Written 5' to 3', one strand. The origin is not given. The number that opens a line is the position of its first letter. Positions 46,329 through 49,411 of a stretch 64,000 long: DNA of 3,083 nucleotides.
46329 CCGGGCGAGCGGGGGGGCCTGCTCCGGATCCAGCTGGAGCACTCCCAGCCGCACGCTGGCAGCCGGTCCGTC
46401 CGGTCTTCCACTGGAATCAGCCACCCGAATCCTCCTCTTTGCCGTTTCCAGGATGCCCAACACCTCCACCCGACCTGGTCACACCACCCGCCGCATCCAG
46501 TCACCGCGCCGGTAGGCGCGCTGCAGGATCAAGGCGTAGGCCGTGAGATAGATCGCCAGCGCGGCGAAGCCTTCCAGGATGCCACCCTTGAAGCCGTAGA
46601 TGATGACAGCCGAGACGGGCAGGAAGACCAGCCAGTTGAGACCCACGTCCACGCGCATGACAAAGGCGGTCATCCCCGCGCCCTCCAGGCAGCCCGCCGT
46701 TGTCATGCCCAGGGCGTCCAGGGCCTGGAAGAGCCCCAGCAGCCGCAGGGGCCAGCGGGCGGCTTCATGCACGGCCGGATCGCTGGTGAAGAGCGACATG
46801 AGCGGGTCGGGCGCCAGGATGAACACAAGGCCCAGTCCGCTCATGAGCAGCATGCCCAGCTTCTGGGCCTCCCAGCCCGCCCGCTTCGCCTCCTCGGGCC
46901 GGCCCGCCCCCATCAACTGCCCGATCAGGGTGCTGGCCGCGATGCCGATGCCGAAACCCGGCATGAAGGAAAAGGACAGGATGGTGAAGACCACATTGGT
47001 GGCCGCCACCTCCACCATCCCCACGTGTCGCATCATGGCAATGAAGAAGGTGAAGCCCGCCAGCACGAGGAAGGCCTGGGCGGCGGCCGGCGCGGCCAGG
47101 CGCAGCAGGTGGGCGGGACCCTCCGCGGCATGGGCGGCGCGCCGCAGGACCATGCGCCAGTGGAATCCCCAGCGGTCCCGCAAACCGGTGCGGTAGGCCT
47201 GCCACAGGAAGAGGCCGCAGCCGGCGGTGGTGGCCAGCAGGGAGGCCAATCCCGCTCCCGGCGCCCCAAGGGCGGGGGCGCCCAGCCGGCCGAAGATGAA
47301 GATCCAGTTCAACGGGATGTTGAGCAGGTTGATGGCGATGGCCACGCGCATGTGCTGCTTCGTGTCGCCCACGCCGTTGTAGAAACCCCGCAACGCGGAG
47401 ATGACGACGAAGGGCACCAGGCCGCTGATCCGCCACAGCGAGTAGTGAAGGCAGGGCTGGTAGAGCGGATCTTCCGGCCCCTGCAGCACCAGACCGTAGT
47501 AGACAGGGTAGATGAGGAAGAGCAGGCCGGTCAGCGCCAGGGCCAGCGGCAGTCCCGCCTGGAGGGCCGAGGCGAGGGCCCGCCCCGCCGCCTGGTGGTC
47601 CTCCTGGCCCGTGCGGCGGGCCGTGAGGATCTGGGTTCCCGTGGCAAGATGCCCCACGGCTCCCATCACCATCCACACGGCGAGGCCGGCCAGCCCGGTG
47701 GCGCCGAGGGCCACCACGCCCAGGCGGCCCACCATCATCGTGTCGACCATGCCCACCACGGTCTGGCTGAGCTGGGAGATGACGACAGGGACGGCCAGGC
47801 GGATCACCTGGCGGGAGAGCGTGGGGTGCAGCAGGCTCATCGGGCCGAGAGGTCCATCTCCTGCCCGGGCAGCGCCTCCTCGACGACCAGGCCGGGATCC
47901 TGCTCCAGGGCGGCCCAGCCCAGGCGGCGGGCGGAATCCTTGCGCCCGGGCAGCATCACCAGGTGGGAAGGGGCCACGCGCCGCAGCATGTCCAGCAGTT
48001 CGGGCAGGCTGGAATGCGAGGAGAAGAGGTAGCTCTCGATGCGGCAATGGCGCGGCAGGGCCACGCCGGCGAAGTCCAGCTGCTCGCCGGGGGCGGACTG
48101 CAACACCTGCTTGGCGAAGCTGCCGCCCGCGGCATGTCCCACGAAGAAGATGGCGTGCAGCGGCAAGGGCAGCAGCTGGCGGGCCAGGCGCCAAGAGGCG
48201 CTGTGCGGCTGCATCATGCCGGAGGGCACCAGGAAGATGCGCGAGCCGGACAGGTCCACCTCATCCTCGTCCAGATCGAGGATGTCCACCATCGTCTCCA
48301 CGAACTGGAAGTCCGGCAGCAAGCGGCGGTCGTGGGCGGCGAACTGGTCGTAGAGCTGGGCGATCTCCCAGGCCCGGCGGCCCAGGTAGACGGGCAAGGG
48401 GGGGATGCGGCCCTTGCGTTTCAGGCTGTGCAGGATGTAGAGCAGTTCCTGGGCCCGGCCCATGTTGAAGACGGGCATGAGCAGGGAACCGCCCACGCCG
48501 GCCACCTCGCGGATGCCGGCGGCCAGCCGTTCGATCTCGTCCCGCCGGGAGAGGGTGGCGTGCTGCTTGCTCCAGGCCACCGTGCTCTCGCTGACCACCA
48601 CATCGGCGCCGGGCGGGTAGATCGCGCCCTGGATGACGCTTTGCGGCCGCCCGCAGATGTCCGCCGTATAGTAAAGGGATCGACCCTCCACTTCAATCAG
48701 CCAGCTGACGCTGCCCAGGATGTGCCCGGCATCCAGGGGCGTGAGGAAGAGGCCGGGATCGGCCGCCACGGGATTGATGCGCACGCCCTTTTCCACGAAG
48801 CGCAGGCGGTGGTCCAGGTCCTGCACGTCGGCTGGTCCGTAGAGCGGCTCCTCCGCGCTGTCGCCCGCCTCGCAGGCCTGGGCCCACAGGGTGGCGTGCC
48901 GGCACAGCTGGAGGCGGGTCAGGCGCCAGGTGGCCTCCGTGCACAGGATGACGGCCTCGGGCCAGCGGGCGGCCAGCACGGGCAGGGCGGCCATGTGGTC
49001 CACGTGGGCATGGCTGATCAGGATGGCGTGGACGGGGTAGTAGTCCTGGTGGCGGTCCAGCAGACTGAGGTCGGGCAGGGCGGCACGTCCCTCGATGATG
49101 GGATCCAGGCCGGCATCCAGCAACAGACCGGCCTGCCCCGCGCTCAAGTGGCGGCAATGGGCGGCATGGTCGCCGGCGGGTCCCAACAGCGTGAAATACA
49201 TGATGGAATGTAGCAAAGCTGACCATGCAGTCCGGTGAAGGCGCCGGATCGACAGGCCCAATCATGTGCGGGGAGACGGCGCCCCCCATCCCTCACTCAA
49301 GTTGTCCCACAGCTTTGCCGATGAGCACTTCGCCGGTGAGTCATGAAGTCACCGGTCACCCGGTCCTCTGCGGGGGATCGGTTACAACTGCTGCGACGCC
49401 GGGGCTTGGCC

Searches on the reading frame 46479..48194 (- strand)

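Call 55: search_protein_families(library=ncbifam, proteins=[window:46479-48194:-], max_evalue=1e-10)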
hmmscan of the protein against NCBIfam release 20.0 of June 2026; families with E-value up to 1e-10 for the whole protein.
window:46479-48194:- (571 aa): 6 families
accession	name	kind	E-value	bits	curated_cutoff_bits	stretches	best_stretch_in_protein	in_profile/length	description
TIGR00797.1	matE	subfamily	6.1e-74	249.3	147.4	1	136-531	1-384/396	MATE family efflux transporter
NF001214.0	PRK00187.1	equivalog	5.5e-32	111.3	449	1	129-561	11-441/464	NorM family multidrug efflux MATE transporter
NF041801.1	MATE_SolL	equivalog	7.8e-25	87.6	780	1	121-568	13-453/458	solanimycin export family MATE transporter SolL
NF052396.1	MATE_WgkD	equivalog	2.3e-21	76.3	510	1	128-524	3-387/428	tryglysin-associated MATE efflux transporter WgkD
NF007562.1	PRK10189.1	equivalog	4.7e-20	71.8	465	1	126-554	25-444/470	EmmdR/YeeO family multidrug/toxin efflux MATE transporter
NF000263.1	MATE_multi_NorM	equivalog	6.2e-20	72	950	1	128-557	18-441/459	multidrug efflux MATE transporter NorM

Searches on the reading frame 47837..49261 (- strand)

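Call 76: search_protein_families(library=pfam, proteins=[window:47837-49261:-], max_evalue=0.00001)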
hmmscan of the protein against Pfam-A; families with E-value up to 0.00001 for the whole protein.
window:47837-49261:- (474 aa): 4 families
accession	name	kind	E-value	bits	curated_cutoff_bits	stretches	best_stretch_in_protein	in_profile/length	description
PF12706.13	Lactamase_B_2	-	1.1e-10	41.9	27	1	46-231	3-169/200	Beta-lactamase superfamily domain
PF10996.14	Beta-Casp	-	2.9e-10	41.1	27.7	1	270-385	1-119/120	Beta-Casp domain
PF16661.11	Lactamase_B_6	-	2.4e-08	34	27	1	66-213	24-173/193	Metallo-beta-lactamase superfamily domain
PF00753.33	Lactamase_B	-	3e-07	31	22.7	1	44-110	16-77/196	Metallo-beta-lactamase superfamily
